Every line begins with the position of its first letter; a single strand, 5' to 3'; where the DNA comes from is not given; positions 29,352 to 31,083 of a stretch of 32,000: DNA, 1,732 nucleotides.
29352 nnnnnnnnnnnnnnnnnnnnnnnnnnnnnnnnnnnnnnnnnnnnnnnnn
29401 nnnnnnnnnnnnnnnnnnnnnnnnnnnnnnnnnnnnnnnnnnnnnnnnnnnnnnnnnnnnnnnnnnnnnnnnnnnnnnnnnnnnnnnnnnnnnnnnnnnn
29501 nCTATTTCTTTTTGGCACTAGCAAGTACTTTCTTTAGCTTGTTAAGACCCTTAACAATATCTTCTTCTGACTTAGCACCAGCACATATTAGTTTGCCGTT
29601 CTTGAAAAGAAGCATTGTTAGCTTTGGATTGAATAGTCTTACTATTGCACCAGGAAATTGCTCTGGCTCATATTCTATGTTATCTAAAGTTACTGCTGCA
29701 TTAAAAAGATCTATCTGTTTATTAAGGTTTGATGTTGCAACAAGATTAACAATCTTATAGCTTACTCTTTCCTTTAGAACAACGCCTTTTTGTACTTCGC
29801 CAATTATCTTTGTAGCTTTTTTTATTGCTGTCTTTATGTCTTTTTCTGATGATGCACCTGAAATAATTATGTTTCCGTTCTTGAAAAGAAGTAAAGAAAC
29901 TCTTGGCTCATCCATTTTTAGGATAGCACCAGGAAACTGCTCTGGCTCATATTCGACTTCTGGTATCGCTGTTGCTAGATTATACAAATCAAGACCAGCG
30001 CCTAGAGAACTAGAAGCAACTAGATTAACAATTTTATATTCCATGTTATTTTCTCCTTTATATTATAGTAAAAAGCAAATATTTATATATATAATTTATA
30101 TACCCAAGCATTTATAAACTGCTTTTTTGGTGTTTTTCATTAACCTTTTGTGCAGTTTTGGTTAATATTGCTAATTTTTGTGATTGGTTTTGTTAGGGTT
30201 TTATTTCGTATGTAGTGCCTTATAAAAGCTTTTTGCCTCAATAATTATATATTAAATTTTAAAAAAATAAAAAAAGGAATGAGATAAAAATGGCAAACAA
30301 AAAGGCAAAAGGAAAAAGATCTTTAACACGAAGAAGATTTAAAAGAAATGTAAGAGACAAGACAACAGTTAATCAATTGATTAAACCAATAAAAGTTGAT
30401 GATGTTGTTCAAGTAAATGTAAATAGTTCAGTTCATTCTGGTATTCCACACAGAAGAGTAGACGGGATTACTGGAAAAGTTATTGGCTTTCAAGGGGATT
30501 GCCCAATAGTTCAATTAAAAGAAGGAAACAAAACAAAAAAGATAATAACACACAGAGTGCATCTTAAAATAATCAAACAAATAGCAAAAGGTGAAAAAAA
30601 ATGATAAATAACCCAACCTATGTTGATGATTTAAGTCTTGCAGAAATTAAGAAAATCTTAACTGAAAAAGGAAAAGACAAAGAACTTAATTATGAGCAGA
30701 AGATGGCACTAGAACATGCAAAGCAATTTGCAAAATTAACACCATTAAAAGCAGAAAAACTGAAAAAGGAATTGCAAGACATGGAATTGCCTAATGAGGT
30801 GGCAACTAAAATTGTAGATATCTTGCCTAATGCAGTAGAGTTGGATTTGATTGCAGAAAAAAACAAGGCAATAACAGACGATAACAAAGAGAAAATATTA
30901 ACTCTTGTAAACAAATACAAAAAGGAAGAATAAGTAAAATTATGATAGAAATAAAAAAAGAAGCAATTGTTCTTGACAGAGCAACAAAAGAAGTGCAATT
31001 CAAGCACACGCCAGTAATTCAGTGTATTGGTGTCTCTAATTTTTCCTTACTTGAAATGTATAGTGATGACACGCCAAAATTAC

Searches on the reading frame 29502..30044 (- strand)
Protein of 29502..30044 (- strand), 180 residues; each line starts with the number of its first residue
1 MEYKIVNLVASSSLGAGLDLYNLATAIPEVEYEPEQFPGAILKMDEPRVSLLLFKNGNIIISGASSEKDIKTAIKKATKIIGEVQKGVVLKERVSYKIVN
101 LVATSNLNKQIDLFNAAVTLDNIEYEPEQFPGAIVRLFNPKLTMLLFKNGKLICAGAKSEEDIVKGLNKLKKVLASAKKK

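Call 86: search_protein_families(library=pfam, proteins=[window:29502-30044:-], max_evalue=0.01)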
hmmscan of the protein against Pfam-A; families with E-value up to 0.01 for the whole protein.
window:29502-30044:- (180 aa): 1 family
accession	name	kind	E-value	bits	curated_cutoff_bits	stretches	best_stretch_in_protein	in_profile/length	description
PF00352.27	TBP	-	1.5e-51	172.6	22.9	2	3-82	2-83/85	Transcription factor TFIID (or TATA-binding protein, TBP)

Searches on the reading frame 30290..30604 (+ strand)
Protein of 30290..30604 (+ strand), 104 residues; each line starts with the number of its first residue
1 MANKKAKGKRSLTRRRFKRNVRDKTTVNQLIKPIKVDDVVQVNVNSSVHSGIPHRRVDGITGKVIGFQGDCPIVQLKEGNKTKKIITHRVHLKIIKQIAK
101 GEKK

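Call 86: search_protein_families(library=pfam, proteins=[window:30290-30604:+], max_evalue=0.01)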
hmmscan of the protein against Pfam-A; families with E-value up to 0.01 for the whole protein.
window:30290-30604:+ (104 aa): 1 family
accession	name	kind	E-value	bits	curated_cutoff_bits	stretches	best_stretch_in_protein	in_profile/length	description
PF01157.24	Ribosomal_L21e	-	5.1e-19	68.4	27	1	4-96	2-100/101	Ribosomal protein L21e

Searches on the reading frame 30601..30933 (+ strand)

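Call 86: search_protein_families(library=pfam, proteins=[window:30601-30933:+], max_evalue=0.01)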
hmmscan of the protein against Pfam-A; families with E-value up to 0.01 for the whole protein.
window:30601-30933:+ (110 aa): 1 family
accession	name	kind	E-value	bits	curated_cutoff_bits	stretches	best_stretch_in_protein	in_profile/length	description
PF03874.21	RNA_pol_Rpb4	-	5e-08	33.7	25.6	1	23-106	29-115/116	RNA polymerase Rpb4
